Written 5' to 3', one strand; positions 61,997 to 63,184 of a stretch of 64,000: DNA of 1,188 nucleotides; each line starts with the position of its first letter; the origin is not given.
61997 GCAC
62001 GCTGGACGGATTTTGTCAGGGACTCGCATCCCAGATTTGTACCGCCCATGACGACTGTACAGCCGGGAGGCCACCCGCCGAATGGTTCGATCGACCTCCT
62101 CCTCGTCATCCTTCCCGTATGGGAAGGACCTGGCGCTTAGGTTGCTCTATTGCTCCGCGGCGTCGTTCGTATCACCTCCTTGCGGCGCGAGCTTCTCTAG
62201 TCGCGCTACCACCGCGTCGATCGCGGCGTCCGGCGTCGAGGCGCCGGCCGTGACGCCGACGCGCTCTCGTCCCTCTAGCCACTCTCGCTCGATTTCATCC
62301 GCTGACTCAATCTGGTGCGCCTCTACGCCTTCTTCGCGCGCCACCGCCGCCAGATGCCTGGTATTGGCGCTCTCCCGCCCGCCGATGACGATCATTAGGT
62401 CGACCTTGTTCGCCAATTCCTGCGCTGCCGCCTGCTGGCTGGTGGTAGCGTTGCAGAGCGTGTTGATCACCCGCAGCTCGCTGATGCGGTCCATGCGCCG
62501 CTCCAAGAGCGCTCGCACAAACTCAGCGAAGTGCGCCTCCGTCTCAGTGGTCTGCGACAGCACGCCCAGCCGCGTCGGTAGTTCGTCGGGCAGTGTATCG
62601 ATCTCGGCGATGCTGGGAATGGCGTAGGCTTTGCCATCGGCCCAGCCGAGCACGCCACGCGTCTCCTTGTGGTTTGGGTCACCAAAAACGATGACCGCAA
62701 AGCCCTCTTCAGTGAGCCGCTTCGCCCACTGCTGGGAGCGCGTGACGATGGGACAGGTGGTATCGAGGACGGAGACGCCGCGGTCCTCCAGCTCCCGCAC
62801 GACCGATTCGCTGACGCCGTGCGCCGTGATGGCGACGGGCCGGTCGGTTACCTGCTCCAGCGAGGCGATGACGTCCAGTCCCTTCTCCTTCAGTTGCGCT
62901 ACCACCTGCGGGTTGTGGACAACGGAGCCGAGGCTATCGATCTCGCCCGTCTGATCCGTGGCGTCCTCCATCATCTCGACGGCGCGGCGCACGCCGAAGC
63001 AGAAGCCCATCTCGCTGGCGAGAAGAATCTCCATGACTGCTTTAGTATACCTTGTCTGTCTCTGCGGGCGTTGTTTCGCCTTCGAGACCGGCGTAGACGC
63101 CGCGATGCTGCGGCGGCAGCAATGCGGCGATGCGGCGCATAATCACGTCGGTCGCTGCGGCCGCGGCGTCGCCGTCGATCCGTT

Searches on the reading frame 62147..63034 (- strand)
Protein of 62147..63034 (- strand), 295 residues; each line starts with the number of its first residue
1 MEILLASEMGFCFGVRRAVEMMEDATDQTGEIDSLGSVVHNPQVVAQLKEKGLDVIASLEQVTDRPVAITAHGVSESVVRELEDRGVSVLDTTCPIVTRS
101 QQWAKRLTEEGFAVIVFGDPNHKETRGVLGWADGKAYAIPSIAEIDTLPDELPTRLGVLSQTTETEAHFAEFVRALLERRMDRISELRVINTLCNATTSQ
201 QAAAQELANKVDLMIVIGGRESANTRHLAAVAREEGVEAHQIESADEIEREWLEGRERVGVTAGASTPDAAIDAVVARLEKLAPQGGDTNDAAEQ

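Call 68: find_encoding_contigs(protein=window:62147-63034:-, flank=10000, max_places=2)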
Protein window:62147-63034:- (295 aa): 2 contigs read that carry it; 2 places shown.
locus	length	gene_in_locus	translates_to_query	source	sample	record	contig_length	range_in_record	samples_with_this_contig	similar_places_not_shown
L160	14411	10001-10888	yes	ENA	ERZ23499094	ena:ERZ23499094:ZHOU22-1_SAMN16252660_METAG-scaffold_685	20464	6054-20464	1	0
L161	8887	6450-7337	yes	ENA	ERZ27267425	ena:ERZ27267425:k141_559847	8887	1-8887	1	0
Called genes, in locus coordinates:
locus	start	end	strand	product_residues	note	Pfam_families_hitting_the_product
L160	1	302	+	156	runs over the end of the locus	PF01850:PIN (weak)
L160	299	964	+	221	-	PF02811:PHP (weak), PF13263:PHP_C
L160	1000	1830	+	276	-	PF00551:Formyl_trans_N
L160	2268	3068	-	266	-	-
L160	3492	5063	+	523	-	-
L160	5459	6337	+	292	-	PF07705:CARDB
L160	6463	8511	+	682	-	PF23414:Beta-prop_EML_2 (faint), PF23381:Beta-prop_IFT122_1st (faint), PF24797:Beta-prop_WDR35_TULP_N (faint), PF24807:WD40_CDC20-Fz (faint), PF24817:WD40_WDHD1_1st (faint), PF26550:Tricorn_2nd, PF26549:Tricorn_N, PF26550:Tricorn_2nd (weak), +5 more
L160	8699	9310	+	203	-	PF02224:Cytidylate_kin, PF13189:Cytidylate_kin2 (weak)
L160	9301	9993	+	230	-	PF01553:Acyltransferase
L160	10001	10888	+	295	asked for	PF02401:LYTB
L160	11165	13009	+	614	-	PF13522:GATase_6, PF13537:GATase_7, PF01380:SIS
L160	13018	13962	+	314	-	-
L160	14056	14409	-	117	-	?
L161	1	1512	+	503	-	?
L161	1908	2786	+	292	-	PF07705:CARDB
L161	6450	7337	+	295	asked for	PF02401:LYTB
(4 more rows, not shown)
